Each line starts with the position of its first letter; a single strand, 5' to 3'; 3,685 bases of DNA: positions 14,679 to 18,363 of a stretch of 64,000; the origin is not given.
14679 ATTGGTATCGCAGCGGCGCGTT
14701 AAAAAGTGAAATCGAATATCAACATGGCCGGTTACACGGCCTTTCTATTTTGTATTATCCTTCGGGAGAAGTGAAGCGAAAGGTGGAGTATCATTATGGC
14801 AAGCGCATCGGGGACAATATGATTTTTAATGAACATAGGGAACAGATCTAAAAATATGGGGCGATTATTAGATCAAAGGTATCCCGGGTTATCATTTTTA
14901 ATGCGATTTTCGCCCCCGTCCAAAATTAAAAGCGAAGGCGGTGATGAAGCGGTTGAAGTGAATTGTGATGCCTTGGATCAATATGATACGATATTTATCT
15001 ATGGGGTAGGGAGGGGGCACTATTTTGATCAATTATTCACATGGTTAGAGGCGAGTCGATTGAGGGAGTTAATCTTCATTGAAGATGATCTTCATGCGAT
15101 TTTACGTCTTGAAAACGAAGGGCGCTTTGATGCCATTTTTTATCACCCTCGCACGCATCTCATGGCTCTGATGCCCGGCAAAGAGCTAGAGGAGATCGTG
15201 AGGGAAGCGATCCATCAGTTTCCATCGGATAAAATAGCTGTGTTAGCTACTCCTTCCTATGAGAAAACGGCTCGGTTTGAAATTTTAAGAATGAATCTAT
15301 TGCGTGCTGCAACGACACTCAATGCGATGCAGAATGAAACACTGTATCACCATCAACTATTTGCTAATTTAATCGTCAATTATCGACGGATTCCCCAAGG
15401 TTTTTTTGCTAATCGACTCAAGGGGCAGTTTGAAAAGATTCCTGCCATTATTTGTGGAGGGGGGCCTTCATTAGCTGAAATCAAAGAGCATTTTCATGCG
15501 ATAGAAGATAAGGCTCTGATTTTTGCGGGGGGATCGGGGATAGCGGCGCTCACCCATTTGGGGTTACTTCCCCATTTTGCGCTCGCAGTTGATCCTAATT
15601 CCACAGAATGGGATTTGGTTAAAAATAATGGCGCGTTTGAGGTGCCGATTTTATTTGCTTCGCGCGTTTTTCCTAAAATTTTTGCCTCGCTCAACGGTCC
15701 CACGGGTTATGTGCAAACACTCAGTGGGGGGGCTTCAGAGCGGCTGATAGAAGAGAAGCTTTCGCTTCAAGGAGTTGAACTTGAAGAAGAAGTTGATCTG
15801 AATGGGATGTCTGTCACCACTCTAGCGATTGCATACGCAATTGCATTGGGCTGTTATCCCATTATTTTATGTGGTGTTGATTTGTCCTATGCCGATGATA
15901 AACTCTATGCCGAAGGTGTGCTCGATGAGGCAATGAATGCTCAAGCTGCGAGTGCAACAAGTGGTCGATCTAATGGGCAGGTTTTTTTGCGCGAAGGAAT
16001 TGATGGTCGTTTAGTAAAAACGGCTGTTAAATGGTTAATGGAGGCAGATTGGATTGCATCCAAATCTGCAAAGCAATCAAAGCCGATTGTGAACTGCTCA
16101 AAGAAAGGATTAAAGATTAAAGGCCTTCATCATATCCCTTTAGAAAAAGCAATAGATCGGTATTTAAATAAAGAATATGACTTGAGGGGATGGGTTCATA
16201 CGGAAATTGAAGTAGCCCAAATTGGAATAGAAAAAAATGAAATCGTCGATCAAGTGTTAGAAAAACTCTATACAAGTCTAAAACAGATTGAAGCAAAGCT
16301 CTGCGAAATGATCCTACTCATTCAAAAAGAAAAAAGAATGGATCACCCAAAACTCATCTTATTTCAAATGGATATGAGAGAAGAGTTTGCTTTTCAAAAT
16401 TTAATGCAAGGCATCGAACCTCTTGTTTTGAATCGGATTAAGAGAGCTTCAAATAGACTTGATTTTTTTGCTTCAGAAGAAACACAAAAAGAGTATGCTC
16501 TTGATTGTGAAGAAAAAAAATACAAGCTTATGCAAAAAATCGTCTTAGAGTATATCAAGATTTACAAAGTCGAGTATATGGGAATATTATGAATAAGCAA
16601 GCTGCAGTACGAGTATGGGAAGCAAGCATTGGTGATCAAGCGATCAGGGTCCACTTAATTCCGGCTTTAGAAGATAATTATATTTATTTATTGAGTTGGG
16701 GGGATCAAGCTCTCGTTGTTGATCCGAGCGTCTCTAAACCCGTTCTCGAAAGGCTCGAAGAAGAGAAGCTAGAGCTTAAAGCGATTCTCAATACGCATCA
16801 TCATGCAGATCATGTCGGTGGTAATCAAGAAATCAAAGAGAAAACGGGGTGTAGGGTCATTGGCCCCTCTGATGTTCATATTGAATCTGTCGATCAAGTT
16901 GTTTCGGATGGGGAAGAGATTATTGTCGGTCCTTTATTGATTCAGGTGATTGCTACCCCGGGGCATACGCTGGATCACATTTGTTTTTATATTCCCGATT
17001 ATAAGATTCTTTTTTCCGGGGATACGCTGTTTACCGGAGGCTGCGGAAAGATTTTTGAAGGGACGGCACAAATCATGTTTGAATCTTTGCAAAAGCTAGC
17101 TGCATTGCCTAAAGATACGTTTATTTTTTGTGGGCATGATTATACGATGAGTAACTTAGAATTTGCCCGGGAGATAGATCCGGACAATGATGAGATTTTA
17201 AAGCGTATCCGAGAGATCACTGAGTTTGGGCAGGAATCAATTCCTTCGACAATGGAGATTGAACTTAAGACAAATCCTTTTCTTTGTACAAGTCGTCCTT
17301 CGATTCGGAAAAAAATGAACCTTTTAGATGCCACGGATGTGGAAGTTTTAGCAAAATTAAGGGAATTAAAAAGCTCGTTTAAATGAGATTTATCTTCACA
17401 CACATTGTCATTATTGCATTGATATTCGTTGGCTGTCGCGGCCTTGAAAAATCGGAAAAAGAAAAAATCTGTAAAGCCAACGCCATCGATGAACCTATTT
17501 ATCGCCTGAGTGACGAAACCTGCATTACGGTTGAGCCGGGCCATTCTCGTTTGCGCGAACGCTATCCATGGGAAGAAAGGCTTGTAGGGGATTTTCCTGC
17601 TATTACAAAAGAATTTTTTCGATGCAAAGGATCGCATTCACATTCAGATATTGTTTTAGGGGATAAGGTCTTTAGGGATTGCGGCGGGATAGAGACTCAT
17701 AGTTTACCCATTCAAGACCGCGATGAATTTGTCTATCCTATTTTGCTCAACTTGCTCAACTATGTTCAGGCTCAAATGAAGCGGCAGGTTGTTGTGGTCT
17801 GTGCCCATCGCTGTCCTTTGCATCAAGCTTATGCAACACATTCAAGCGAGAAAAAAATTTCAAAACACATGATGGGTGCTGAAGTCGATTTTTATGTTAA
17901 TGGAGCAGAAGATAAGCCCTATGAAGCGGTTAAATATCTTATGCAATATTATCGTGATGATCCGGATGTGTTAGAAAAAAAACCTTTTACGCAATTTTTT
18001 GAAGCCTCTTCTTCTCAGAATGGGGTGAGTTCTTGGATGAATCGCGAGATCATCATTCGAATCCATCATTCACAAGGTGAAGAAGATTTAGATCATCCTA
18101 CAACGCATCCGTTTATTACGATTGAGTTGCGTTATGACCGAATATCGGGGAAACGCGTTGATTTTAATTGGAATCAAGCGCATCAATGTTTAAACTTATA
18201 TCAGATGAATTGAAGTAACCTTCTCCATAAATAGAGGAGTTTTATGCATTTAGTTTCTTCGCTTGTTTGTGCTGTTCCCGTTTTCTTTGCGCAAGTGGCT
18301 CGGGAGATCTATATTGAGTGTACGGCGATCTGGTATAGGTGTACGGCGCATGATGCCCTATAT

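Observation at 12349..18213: Translationally coupled operon with two Maf-like (DUF115) glycosyltransferase paralogs flanking a MORN-repeat protein in a chlamydial genome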

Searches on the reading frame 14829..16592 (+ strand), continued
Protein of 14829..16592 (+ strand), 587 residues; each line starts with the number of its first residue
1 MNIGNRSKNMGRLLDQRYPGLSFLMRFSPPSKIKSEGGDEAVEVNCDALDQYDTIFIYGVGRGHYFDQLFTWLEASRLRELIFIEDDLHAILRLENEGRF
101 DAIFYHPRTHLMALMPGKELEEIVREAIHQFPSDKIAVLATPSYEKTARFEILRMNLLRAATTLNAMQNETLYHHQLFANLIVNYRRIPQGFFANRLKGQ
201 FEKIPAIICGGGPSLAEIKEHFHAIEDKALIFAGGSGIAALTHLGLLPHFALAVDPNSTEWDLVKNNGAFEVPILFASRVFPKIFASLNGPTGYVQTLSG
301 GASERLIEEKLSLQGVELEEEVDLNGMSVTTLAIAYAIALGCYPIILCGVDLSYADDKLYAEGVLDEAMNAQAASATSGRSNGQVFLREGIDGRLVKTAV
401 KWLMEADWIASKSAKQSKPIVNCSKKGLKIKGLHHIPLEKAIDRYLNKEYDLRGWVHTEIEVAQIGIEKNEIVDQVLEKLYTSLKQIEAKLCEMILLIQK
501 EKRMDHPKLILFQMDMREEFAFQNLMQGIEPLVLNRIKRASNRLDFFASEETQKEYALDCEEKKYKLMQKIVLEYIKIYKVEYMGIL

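Call 86: find_homologous_proteins(query=A1, max_evalue=1e-10)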
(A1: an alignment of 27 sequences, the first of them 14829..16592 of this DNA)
Query A1 (27 sequences) (587 aa, profile of the alignment): 101 proteins with E <= 1e-10 among 8000 candidates.
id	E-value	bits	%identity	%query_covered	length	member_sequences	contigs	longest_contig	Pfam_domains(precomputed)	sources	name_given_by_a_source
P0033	6.8e-236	803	30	89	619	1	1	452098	PF01973.24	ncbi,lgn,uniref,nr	ncbi:6-hydroxymethylpterin diphosphokinase MptE-like protein [Parachlamydia sp. AcF125]|uniref:motil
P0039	5.3e-227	773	30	78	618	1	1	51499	PF01973.24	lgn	-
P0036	6.8e-227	773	31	78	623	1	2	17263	PF01973.24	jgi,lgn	-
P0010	2.2e-225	768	38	86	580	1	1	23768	PF01973.24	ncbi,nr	ncbi:MAG: hypothetical protein K1060chlam2_00569 [Chlamydiae bacterium]|nr:hypothetical protein [Chl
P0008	4.0e-224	764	35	91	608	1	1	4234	PF01973.24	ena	-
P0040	2.2e-222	758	31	85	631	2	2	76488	PF01973.24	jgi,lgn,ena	-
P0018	2.3e-222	758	35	90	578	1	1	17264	PF01973.24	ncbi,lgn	-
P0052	3.7e-222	757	29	92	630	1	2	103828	PF01973.24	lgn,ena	-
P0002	9.4e-222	756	50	98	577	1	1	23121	PF01973.24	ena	-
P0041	5.1e-218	744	31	83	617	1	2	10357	PF01973.24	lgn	-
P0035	1.0e-217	743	32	81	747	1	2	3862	PF01973.24,PF07661.20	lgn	-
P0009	1.5e-217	742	35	89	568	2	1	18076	PF01973.24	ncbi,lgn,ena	-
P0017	7.9e-217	740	36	87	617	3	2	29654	PF01973.24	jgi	jgi:hypothetical protein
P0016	5.3e-216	737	35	91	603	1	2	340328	PF01973.24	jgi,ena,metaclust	metaclust:\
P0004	6.8e-216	737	45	98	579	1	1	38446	PF01973.24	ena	-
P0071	2.2e-214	732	29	81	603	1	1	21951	PF01973.24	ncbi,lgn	-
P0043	1.5e-213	729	30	85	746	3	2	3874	PF01973.24,PF07661.20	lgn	-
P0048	5.3e-213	727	32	74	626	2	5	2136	PF01973.24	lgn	-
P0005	3.5e-211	721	42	96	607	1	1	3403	PF01973.24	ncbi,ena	-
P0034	3.2e-210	718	34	77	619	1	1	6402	PF01973.24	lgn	-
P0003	8.8e-210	717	47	97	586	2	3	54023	PF01973.24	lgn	-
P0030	1.9e-209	715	33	81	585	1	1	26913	PF01973.24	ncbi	ncbi:MAG: DUF115 domain-containing protein [Chlamydiales bacterium]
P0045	1.2e-207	710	29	84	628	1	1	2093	PF01973.24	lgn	-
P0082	2.7e-205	702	29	71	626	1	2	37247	PF01973.24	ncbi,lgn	ncbi:MAG: motility associated factor glycosyltransferase family protein [Parachlamydiaceae bacterium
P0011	4.7e-205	701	36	84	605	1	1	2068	PF01973.24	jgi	-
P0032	5.1e-205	701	31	89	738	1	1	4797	PF01973.24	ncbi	-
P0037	7.3e-203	694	30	82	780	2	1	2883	PF01973.24,PF07661.20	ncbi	-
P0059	9.0e-202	690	30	78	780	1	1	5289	PF01973.24,PF07661.20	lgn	-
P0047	1.2e-201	690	29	89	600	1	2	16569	PF01973.24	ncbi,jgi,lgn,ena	jgi:hypothetical protein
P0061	2.2e-201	689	31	76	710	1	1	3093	PF01973.24,PF07661.20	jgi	jgi:hypothetical protein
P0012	2.2e-201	689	36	97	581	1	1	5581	PF01973.24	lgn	-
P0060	4.0e-200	685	29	86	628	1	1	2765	PF01973.24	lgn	-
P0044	2.4e-198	679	29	90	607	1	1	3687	PF01973.24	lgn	-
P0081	2.9e-197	675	28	87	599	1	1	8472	PF01973.24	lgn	-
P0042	8.3e-194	664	30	89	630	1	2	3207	PF01973.24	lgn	-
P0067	7.2e-188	644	29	81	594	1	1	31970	PF01973.24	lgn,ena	-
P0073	1.6e-187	643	29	68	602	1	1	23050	PF01973.24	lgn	-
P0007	3.4e-187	642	41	97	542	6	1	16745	PF01973.24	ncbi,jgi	jgi:hypothetical protein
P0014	8.4e-185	634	36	90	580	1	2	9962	PF01973.24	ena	-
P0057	5.5e-178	612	30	75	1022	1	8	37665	PF01973.24,PF07661.20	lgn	-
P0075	1.4e-177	610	28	81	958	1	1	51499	PF01973.24,PF07661.20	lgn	-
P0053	3.3e-177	609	31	75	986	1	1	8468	PF01973.24,PF07661.20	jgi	jgi:antitoxin component YwqK of YwqJK toxin-antitoxin module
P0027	3.6e-174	599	34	82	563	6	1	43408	PF01973.24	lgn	-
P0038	5.2e-172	592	33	75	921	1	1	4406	PF01973.24,PF07661.20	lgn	-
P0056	6.4e-171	588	30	85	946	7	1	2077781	PF01973.24,PF07661.20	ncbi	-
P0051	2.1e-170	586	29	83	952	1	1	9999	PF01973.24,PF07661.20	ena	-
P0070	3.4e-170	586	30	78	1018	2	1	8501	PF01973.24,PF07661.20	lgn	-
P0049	6.4e-170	585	31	71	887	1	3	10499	PF01973.24,PF07661.20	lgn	-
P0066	1.4e-169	584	30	78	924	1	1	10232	PF01973.24,PF07661.20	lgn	-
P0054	1.5e-169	584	28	87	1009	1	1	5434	PF01973.24,PF07661.20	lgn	-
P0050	1.8e-169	583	31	69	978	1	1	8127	PF01973.24,PF07661.20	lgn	-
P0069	1.9e-169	583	30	76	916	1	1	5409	PF01973.24,PF07661.20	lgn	-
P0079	1.6e-168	580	28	70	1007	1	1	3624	PF01973.24,PF07661.20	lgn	-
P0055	5.6e-168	578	30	76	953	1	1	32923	PF01973.24,PF07661.20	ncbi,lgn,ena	-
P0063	2.2e-167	576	30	79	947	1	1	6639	PF01973.24,PF07661.20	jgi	jgi:antitoxin component YwqK of YwqJK toxin-antitoxin module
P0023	7.4e-167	575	32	91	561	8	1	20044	PF01973.24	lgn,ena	-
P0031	1.1e-166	574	33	87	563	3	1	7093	PF01973.24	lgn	-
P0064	4.5e-166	572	31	74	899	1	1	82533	PF01973.24,PF07661.20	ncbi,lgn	-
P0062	7.1e-166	572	29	74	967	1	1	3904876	PF01973.24,PF07661.20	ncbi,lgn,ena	-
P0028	9.1e-166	571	33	87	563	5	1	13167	PF01973.24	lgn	-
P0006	8.4e-165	568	43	97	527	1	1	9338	PF01973.24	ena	-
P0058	2.2e-164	567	28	75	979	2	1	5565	PF01973.24,PF07661.20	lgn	-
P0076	1.9e-163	563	31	60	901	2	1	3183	PF01973.24,PF07661.20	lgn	-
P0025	7.4e-162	558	36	71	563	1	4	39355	PF01973.24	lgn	-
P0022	1.1e-161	558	34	90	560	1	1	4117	PF01973.24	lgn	-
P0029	1.6e-161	557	36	74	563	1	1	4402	PF01973.24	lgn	-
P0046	2.2e-160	553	28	76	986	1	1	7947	PF01973.24,PF07661.20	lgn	-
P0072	2.4e-160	553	29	70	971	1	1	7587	PF01973.24,PF07661.20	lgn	-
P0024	9.0e-159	548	33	89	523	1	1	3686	PF01973.24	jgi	-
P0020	3.8e-153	529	35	88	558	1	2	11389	PF01973.24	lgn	-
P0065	4.0e-153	529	31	75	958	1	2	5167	PF01973.24,PF07661.20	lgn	-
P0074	5.0e-153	529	28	79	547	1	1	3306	PF01973.24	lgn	-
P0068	1.7e-151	524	31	75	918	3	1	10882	PF01973.24,PF07661.20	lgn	-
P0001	6.5e-151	522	100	70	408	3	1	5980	PF01973.24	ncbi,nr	ncbi:MAG: DUF115 domain-containing protein, partial [Simkaniaceae bacterium]|nr:DUF115 domain-contai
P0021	4.2e-143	496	33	90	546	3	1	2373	PF01973.24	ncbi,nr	ncbi:MAG: DUF115 domain-containing protein, partial [Chlamydiia bacterium]|nr:DUF115 domain-containi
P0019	2.2e-142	494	34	90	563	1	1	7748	PF01973.24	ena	-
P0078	7.0e-125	436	27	83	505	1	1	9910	PF01973.24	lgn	-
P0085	5.8e-123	430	27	71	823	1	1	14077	PF01973.24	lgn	-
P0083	1.5e-122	428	29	79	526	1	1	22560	PF01973.24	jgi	jgi:hypothetical protein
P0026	2.8e-122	428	37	64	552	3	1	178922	PF01973.24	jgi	-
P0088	1.4e-118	415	29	56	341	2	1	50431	PF01973.24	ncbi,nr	ncbi:MAG TPA: DUF115 domain-containing protein, partial [Parachlamydiaceae bacterium]|nr:DUF115 doma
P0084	6.7e-117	410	28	82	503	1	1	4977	PF01973.24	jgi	jgi:hypothetical protein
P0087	2.0e-108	382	27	82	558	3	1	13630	PF01973.24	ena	-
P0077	7.0e-104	367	28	86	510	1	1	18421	PF01973.24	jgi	jgi:hypothetical protein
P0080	7.8e-99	350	33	60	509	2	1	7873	PF01973.24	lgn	-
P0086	1.1e-93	333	30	77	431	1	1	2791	PF01973.24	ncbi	ncbi:MAG: motility associated factor glycosyltransferase family protein, partial [Anaerolineae bacte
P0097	1.2e-87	313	23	89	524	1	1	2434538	PF01973.24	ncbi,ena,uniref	ncbi:motility associated factor glycosyltransferase family protein [Simkania sp.]|uniref:motility as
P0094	1.7e-87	313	24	81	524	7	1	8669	PF01973.24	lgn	-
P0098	5.1e-85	304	26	79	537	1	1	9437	PF01973.24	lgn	-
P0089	1.8e-84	303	29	60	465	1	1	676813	PF01973.24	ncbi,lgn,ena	-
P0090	2.7e-82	295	28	70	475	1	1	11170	PF01973.24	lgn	-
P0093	5.6e-82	294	31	47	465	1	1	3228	PF01973.24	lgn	-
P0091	4.6e-81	291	26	72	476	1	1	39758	PF01973.24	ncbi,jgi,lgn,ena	jgi:hypothetical protein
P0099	9.2e-79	284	26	57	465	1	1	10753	PF01973.24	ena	-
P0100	1.2e-63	234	30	51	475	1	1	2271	PF01973.24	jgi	jgi:hypothetical protein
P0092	5.9e-62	228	29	61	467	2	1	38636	PF01973.24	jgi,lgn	-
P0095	2.5e-61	226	32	48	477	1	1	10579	PF01973.24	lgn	-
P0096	5.6e-57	212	29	75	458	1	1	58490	PF01973.24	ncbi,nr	ncbi:MAG: DUF115 domain-containing protein [Verrucomicrobia bacterium]|nr:DUF115 domain-containing p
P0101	2.1e-49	187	31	42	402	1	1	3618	PF01973.24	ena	-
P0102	2.0e-26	111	24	69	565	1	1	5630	PF01973.24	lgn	-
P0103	1.1e-23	102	23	66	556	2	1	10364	PF01973.24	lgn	-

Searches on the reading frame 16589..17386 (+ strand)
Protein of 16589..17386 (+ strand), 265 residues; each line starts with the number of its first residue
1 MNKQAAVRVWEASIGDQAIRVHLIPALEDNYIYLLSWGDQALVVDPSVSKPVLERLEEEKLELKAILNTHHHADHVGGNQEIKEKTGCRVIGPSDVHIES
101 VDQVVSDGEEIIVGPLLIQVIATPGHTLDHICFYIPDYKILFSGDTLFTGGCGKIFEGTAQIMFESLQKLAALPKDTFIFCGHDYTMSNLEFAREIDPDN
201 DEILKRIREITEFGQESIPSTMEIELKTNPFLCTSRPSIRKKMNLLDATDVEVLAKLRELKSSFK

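Call 3: search_protein_families(library=pfam, proteins=[window:16589-17386:+], max_evalue=0.01)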
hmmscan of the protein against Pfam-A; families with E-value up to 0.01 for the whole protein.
window:16589-17386:+ (265 aa): 4 families
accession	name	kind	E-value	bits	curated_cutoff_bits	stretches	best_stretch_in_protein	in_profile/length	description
PF00753.33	Lactamase_B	-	2.8e-28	99.6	22.7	1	31-183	7-196/196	Metallo-beta-lactamase superfamily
PF16123.11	HAGH_C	-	2.5e-20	73.1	25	1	184-264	1-83/83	Hydroxyacylglutathione hydrolase C-terminus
PF12706.13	Lactamase_B_2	-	9.3e-05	22.5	27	1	43-97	4-67/200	Beta-lactamase superfamily domain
PF19583.5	ODP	-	0.0062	16.9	27.2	0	33-147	6-137/194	ODP family beta lactamase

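Call 4: search_protein_families(library=ncbifam, proteins=[window:16589-17386:+], max_evalue=0.01)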
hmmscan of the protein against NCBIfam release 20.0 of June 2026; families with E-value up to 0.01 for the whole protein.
window:16589-17386:+ (265 aa): 45 families (the best 25 are shown)
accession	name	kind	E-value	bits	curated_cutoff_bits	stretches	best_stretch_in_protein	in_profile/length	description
TIGR03413.1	GSH_gloB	equivalog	2.7e-90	302.1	200.8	1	22-264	2-248/248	hydroxyacylglutathione hydrolase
NF007597.0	PRK10241.1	equivalog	1.7e-59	201.1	421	1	22-244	4-229/251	hydroxyacylglutathione hydrolase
NF041804.1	MBL_fold_SolJ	exception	3.9e-22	78.5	350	1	18-188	8-183/224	solanimycin biosynthesis MBL-fold hydrolase SolJ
NF040641.1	bifunc_ST_SDO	equivalog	1e-21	77.3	625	2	101-188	258-347/423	bifunctional sulfur transferase/dioxygenase Blh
NF012229.1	bla_class_B_core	domain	2.5e-13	50.4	100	1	43-136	28-139/139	metallo-beta-lactamase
NF033105.1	bla_subclass_B3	equivalog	5.5e-12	45.5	240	2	62-91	61-90/257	subclass B3 metallo-beta-lactamase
NF001911.0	PRK00685.1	equivalog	2.2e-08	33.9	144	1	36-103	14-81/228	metal-dependent hydrolase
NF012140.0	blaBJP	exception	5.6e-08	31.9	600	1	39-91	70-122/294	BJP family subclass B3 metallo-beta-lactamase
NF033088.2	bla_subclass_B1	equivalog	1.3e-07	31.5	200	1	49-145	54-158/217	subclass B1 metallo-beta-lactamase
NF000459.2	blaSPG-1_fam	exception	6.2e-07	28.8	550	1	62-129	89-174/285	SPG-1 family subclass B3 metallo-beta-lactamase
NF000287.1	SMB1_fam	exception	9.2e-07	28.5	400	0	62-92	82-112/280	SMB-1 family subclass B3 metallo-beta-lactamase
TIGR04559.1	SoxH_rel_PQQ_2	hypoth_equivalog_domain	3.7e-06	26.5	280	1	59-92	64-96/283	quinoprotein relay system zinc metallohydrolase 2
NF033184.1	B3_Acin_new1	exception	3.7e-06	26.3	580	1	32-92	51-117/283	putative subclass B3 metallo-beta-lactamase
TIGR04558.1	SoxH_rel_PQQ_1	hypoth_equivalog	4.7e-06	25.9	300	0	62-84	71-93/285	quinoprotein relay system zinc metallohydrolase 1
NF000469.2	CAR_gen_B3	exception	1.7e-05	23.9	500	0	61-90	111-140/311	CAR family subclass B3 metallo-beta-lactamase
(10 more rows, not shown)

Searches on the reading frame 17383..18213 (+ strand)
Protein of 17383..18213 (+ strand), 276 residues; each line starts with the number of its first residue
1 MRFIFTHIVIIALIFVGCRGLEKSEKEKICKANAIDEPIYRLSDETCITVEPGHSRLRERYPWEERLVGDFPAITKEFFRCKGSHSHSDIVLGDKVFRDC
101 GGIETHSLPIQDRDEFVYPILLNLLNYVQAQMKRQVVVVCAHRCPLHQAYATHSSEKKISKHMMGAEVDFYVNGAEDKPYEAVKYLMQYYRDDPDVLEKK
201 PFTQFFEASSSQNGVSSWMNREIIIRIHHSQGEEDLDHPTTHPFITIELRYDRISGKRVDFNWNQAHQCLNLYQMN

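Call 3: search_protein_families(library=pfam, proteins=[window:17383-18213:+], max_evalue=0.01)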
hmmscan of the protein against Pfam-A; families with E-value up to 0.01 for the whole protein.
window:17383-18213:+ (276 aa): 1 family
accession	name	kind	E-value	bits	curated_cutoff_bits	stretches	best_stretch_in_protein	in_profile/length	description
PF05951.18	Peptidase_M15_2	-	0.00028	21.1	27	1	121-178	57-118/153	Bacterial protein of unknown function (DUF882)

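Call 4: search_protein_families(library=ncbifam, proteins=[window:17383-18213:+], max_evalue=0.01)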
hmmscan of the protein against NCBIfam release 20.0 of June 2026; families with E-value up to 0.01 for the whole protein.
window:17383-18213:+ (276 aa): 0 families

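Call 56: search_protein_families(library=padloc, proteins=[window:17383-18213:+], max_evalue=0.01)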
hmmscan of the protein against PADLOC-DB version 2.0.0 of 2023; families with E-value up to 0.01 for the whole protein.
window:17383-18213:+ (276 aa): 0 families
